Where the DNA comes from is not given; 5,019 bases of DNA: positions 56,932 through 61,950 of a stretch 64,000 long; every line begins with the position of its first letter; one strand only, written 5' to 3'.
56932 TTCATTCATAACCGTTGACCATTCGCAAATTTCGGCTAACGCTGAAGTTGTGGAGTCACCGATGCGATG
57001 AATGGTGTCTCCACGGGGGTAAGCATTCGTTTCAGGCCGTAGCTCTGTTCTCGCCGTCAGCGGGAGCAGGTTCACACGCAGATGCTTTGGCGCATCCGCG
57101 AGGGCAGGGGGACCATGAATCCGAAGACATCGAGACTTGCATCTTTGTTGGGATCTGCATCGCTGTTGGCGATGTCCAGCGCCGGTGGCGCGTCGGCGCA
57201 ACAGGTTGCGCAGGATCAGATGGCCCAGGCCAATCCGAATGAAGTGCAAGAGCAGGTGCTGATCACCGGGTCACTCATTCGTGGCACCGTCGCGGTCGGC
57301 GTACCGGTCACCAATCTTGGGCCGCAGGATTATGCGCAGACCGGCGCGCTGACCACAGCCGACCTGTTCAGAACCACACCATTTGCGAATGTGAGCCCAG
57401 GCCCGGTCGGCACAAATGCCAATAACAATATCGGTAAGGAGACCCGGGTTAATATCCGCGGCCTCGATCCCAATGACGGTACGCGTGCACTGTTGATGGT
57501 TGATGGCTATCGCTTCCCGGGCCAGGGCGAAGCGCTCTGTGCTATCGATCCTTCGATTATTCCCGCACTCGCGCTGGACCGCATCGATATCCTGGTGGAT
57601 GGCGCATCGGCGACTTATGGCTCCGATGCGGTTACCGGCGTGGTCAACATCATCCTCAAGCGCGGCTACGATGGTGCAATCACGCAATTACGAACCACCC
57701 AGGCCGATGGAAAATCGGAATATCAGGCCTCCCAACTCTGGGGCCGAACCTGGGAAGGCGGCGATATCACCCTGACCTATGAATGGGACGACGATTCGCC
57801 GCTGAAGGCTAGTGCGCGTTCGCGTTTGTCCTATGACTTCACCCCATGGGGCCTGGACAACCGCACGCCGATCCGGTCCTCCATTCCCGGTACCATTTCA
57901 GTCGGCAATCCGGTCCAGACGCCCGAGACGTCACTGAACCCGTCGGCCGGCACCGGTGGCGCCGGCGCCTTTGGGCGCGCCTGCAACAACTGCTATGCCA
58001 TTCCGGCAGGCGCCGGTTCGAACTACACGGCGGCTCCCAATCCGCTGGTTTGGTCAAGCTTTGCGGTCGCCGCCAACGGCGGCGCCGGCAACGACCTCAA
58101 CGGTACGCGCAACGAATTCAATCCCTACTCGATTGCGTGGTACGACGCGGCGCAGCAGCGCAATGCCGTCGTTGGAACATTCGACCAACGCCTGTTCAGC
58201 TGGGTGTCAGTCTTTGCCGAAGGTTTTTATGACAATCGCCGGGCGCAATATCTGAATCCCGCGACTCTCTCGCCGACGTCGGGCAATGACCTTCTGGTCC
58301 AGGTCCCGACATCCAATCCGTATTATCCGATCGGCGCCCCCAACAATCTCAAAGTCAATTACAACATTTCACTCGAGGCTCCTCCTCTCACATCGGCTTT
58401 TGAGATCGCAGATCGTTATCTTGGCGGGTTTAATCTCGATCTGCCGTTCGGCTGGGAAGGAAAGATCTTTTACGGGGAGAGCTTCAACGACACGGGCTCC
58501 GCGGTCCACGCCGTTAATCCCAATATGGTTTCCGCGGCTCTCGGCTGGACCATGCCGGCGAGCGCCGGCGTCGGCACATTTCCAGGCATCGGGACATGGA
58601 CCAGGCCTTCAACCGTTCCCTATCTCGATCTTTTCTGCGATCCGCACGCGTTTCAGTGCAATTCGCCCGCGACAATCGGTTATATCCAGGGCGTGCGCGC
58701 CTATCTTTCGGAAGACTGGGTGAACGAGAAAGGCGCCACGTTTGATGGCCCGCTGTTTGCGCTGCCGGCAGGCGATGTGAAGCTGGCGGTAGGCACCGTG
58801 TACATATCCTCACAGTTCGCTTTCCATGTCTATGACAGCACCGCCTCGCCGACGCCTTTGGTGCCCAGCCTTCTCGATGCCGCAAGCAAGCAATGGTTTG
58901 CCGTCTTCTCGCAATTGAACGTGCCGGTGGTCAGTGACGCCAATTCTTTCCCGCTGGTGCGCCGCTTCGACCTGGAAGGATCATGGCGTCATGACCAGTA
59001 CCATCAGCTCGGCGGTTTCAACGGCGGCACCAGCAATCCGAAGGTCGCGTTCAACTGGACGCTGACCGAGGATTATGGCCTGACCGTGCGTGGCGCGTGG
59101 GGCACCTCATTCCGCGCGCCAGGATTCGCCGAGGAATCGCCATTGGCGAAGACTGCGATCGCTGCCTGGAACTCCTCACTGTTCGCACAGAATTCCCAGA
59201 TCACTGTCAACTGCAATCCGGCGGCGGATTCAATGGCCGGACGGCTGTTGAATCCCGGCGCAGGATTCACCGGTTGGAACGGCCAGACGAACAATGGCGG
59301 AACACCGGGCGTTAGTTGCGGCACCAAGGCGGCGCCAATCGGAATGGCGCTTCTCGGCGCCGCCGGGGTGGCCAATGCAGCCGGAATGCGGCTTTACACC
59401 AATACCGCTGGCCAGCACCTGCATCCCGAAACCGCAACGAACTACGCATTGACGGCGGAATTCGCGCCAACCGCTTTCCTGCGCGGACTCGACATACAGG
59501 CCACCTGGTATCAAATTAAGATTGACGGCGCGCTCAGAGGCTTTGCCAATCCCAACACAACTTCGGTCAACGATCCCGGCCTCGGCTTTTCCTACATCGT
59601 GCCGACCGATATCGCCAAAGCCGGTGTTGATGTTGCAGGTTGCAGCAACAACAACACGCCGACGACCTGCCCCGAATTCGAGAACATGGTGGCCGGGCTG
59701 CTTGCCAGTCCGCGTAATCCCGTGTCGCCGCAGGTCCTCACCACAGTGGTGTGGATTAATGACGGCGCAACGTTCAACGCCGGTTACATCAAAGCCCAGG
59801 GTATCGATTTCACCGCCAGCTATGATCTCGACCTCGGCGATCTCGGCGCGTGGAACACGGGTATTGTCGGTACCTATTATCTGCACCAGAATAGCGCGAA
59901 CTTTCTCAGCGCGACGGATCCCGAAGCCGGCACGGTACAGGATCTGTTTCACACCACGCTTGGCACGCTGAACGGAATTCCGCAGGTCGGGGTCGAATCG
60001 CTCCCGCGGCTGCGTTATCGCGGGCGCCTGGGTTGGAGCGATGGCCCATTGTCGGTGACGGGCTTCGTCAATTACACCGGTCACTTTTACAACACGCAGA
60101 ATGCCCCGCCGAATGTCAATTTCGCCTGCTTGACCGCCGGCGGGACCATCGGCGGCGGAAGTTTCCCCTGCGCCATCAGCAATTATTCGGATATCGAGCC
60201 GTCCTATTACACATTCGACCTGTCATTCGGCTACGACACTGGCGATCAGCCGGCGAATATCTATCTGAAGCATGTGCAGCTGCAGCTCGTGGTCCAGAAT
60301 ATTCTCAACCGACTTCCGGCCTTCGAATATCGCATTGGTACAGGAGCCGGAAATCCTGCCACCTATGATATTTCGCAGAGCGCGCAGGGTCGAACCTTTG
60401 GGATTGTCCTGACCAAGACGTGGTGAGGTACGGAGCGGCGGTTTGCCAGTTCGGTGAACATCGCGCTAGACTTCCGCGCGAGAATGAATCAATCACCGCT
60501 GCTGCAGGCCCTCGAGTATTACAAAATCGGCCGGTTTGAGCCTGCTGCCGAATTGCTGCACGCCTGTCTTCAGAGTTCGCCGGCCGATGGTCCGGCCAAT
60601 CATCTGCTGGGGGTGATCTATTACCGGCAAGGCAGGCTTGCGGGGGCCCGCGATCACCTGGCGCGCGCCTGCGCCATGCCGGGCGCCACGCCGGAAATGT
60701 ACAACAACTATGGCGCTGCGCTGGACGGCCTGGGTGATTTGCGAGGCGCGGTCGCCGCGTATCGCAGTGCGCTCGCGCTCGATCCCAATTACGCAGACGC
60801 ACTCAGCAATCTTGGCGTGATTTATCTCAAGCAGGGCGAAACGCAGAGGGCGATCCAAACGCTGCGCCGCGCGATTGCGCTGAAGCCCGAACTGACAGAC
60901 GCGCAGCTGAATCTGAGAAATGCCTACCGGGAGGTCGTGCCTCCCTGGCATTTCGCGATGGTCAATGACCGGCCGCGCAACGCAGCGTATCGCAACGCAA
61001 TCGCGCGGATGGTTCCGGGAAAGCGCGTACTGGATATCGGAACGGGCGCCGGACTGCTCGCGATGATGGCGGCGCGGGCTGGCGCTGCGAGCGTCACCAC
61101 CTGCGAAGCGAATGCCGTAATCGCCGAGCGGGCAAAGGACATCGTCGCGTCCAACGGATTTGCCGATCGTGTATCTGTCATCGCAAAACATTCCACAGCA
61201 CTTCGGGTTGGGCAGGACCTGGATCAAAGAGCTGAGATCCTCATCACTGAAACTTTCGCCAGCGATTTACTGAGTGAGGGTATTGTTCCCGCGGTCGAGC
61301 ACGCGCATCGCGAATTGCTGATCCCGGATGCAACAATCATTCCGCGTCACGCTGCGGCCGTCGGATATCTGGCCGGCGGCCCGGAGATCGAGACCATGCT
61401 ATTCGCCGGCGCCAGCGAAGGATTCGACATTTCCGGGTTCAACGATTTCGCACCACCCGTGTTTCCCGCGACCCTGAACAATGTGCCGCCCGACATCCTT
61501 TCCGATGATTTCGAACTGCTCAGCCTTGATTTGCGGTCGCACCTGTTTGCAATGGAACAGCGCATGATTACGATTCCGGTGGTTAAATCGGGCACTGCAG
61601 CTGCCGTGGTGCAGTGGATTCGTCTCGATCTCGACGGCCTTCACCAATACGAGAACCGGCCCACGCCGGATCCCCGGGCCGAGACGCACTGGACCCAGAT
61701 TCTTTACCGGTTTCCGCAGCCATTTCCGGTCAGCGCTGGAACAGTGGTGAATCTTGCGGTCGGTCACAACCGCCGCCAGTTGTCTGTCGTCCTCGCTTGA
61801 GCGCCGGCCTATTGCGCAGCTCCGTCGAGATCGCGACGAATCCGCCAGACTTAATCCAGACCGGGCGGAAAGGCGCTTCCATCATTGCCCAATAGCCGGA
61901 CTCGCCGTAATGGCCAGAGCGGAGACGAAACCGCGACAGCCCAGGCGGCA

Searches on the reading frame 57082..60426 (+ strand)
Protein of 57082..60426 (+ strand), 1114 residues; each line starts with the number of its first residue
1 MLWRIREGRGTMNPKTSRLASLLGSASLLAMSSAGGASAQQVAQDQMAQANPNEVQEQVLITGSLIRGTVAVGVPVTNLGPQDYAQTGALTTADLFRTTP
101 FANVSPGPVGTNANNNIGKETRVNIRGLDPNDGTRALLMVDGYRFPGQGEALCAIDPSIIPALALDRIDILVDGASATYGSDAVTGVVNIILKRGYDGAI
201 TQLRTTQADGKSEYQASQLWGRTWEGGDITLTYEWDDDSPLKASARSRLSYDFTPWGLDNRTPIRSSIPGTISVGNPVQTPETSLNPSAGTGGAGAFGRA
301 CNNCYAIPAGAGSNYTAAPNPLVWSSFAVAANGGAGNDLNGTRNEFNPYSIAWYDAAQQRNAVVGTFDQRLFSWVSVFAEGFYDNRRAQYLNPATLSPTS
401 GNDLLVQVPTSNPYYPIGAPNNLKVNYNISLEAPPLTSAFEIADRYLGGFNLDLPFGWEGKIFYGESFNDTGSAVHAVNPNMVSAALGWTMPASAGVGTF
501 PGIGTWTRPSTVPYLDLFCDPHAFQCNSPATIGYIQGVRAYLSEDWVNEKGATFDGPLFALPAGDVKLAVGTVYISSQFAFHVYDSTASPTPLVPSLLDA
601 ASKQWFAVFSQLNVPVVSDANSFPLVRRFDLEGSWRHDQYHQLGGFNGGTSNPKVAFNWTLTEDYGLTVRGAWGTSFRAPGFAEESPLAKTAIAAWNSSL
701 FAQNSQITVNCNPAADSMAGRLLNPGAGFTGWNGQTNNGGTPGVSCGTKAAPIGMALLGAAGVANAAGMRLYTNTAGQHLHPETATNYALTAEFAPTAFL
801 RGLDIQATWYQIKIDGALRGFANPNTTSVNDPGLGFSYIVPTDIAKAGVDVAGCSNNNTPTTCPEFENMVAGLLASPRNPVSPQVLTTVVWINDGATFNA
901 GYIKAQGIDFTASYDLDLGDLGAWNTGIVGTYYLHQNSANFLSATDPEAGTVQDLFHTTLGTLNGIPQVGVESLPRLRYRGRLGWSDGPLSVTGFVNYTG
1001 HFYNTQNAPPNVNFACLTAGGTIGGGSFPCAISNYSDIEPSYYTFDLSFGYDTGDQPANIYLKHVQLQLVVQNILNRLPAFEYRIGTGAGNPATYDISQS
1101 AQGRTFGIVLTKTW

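Call 14: search_protein_families(library=pfam, max_evalue=0.001, proteins=[window:57082-60426:+])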
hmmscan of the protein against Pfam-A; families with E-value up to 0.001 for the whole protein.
window:57082-60426:+ (1114 aa): 1 family
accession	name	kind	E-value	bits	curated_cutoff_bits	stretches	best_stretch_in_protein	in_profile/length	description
PF07715.20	Plug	-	1.7e-12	48.2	23.9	1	73-187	6-107/107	TonB-dependent Receptor Plug Domain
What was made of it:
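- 57082..60426 (+): 1114-aa TonB-dependent receptor. Plug domain E 1.7e-12 (call 14).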

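Call 103: search_solved_structures(query=window:57082-60423:+, max_evalue=0.00001)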
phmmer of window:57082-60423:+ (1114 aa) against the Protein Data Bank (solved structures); distinct sequences matched with E-value up to 0.00001: 3.
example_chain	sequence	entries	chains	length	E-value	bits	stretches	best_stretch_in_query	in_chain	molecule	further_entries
9nn6_A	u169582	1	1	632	2.9e-07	31.9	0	109-202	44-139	Colicin I receptor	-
2hdf_A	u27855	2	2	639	2.9e-07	31.9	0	109-202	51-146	Colicin I receptor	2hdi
5fp2_A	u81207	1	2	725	6.7e-06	27.4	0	93-198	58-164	FERRIC ENTEROBACTIN RECEPTOR PIRA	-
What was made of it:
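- On TonB-dependent receptor (57082-60426): Only weak PDB sequence matches to Cir and PirA over the plug (call 103).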

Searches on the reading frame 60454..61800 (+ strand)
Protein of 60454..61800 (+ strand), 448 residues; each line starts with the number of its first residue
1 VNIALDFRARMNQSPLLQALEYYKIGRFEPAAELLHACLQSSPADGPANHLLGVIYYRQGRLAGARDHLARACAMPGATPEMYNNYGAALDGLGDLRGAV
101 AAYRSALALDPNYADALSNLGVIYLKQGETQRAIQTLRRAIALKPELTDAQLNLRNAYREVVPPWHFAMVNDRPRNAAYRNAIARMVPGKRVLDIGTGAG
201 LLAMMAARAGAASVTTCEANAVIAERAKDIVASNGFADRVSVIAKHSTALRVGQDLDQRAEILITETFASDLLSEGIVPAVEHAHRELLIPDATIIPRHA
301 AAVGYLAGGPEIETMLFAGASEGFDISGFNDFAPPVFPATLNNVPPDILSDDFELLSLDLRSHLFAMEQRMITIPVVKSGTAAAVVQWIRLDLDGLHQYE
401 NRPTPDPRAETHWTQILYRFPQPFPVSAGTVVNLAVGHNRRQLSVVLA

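Call 14: search_protein_families(library=pfam, max_evalue=0.001, proteins=[window:60454-61800:+])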
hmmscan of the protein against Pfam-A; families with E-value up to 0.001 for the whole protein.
window:60454-61800:+ (448 aa): 21 families
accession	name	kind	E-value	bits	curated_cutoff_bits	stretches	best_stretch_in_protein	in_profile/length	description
PF07719.23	TPR_2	-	4.5e-20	70.5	27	2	114-146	1-33/34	Tetratricopeptide repeat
PF13414.12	TPR_11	-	9.9e-19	67.2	26.8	2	93-128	7-42/42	TPR repeat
PF13432.12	TPR_16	-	3.4e-17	63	32.7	2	90-145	7-62/65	Tetratricopeptide repeat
PF00515.34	TPR_1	-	3.5e-17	61.8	27.8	1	114-146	1-33/34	Tetratricopeptide repeat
PF14559.12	TPR_19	-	2.3e-16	60.3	25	2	94-146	5-57/68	Tetratricopeptide repeat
PF13181.12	TPR_8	-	2.4e-16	58.9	25.7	2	114-146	1-33/34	Tetratricopeptide repeat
PF13428.12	TPR_14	-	1.3e-12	47.5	23.5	0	81-121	2-42/44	Tetratricopeptide repeat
PF13431.12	TPR_17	-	4.4e-12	45.7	24.4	1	102-135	1-34/34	Tetratricopeptide repeat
PF13424.12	TPR_12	-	2e-11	44.4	30.1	1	81-145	4-76/77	Tetratricopeptide repeat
PF13176.12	TPR_7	-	1.7e-10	40.6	27.9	1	116-149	1-34/36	Tetratricopeptide repeat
PF13374.12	TPR_10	-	7.3e-10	39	27.5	0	114-143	2-31/42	Tetratricopeptide repeat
PF13174.12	TPR_6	-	5.6e-09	36.5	26.3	0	115-142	1-28/33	Tetratricopeptide repeat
PF13371.12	TPR_9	-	3e-08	34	35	1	95-151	10-66/73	Tetratricopeptide repeat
PF22528.1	PRMT_C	-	1.3e-07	32.1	27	1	322-447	26-157/164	Arginine methyltransferase oligomerization subdomain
PF23914.1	TPR_CcmH_CycH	-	5.6e-07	30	42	0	102-154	38-90/158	Cytochrome c-type biogenesis protein H TPR domain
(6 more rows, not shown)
